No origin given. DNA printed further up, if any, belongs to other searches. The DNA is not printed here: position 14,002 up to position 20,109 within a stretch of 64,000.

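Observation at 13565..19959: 1936-aa zinc-ribbon / coiled-coil / roughly 45-50-TM protein translationally coupled to a 195-aa anchored partner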

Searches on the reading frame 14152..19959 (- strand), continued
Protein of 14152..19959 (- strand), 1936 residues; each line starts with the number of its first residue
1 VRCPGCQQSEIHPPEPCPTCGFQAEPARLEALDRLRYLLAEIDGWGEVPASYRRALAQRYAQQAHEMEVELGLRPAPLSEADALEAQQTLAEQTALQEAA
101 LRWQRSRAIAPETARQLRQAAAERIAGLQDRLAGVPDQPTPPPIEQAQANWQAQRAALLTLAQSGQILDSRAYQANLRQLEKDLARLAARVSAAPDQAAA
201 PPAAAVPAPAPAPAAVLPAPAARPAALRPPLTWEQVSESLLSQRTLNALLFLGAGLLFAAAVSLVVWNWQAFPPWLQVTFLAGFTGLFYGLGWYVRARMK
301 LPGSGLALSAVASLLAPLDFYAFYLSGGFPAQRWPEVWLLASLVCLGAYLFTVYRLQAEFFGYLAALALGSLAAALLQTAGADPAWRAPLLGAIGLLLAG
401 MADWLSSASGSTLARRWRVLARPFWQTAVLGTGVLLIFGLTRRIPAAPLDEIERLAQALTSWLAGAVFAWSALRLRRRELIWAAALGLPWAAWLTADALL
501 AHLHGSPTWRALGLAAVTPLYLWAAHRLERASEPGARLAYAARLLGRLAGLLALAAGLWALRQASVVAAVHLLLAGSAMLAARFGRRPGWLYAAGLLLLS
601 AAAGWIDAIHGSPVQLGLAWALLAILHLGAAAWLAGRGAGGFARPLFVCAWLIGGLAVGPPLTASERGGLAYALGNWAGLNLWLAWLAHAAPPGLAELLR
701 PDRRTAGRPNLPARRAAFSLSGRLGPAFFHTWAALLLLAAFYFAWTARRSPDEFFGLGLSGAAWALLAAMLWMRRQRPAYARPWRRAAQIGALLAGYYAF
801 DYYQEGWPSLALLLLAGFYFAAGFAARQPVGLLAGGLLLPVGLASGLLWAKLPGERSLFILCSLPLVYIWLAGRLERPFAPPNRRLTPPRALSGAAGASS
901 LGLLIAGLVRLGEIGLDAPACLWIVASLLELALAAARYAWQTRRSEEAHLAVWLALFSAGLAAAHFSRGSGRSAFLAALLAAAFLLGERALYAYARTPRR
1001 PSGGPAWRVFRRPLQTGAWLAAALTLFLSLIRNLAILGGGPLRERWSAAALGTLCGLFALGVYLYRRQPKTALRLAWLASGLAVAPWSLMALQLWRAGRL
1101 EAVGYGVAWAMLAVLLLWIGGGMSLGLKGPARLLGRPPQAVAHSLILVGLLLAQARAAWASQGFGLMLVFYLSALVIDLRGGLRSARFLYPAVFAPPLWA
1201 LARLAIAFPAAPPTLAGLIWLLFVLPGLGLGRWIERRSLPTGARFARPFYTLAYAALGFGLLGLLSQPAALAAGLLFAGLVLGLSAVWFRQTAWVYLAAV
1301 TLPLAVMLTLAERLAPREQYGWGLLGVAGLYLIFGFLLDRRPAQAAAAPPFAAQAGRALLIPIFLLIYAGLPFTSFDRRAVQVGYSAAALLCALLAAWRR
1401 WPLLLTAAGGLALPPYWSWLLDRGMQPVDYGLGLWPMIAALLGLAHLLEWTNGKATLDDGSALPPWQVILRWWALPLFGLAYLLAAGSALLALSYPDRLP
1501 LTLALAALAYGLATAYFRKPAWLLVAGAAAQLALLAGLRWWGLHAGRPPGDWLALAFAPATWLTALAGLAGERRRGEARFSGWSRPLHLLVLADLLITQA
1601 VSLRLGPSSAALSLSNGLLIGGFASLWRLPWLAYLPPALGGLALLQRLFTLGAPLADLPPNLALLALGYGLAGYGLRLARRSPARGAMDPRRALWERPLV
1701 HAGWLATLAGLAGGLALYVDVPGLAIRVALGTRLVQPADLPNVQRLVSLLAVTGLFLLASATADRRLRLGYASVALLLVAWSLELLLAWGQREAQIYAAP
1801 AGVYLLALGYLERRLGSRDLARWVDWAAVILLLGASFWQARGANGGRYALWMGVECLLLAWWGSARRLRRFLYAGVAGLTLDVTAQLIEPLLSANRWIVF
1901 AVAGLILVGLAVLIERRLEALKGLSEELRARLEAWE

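Call 58: search_protein_families(library=pfam, proteins=[L003:15979-17322:+, L073:3737-4615:-], max_evalue=10)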
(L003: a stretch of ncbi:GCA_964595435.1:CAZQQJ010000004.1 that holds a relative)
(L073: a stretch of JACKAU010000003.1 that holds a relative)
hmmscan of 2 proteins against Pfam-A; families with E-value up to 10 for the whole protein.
L003:15979-17322:+ (448 aa): 2 families
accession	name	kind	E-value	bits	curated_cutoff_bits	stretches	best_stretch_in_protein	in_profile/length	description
PF13367.11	PrsW-protease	-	2.4e-16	60.3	23.5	1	142-340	3-178/196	PrsW family intramembrane metalloprotease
PF15284.11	PAGK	-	0.0061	16.9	22.8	2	50-93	6-50/64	Phage-encoded virulence factor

L073:3737-4615:- (293 aa): 16 families
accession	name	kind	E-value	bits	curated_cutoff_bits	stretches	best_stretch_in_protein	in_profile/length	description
PF00005.33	ABC_tran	-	2.8e-21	77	25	1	65-196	1-135/137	ABC transporter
PF13304.12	AAA_21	-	2.3e-06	28.3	27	1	79-116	3-26/304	AAA domain, putative AbiEii toxin, Type IV TA system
PF13555.12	AAA_29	-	0.00052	20.1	27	1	69-101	16-48/61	P-loop containing region of AAA domain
PF13175.12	AAA_15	-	0.0014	18.7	32.1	1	70-101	17-49/374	AAA ATPase domain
PF13401.12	AAA_22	-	0.0055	17.5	27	1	78-227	8-124/130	AAA domain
PF02463.25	SMC_N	-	0.0083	16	40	1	76-95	25-44/220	RecF/RecN/SMC N terminal domain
PF00004.35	AAA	-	0.028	15.3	21.2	1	79-232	2-114/131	ATPase family associated with various cellular activities (AAA)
PF13476.12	AAA_23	-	0.034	15.2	27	1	67-95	14-39/201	AAA domain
PF13191.12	AAA_16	-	0.044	14.7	32.6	1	75-115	24-63/167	AAA ATPase domain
PF13481.12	AAA_25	-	0.059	13.4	27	1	71-92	29-50/195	AAA domain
PF13238.12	AAA_18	-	0.061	14.2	29.4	1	78-98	1-21/128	AAA domain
PF11654.13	NCE101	-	0.096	12.9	24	1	94-107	2-15/45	Non-classical export protein 1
PF03193.22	RsgA_GTPase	-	0.12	12.7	30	1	65-96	97-127/174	RsgA GTPase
PF13604.12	AAA_30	-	0.2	11.8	27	1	77-100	20-43/191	AAA domain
PF25199.1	nSTAND_NTPase5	-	0.22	11.8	34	1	76-93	42-59/145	Novel STAND NTPase 5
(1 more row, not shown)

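Call 69: find_encoding_contigs(protein=P0001, flank=10000, max_places=2)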
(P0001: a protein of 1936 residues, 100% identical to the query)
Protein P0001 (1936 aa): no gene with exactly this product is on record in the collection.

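Call 71: list_cluster_members(proteins=[P0001, P0087])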
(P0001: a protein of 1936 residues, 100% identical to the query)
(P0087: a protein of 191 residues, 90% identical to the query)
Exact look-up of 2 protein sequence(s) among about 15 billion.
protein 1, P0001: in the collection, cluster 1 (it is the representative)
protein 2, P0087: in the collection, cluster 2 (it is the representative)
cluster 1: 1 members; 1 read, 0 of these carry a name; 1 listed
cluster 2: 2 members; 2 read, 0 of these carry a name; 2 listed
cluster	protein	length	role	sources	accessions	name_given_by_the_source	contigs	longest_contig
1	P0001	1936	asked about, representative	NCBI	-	-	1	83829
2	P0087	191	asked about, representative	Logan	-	-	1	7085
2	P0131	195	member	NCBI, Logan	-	-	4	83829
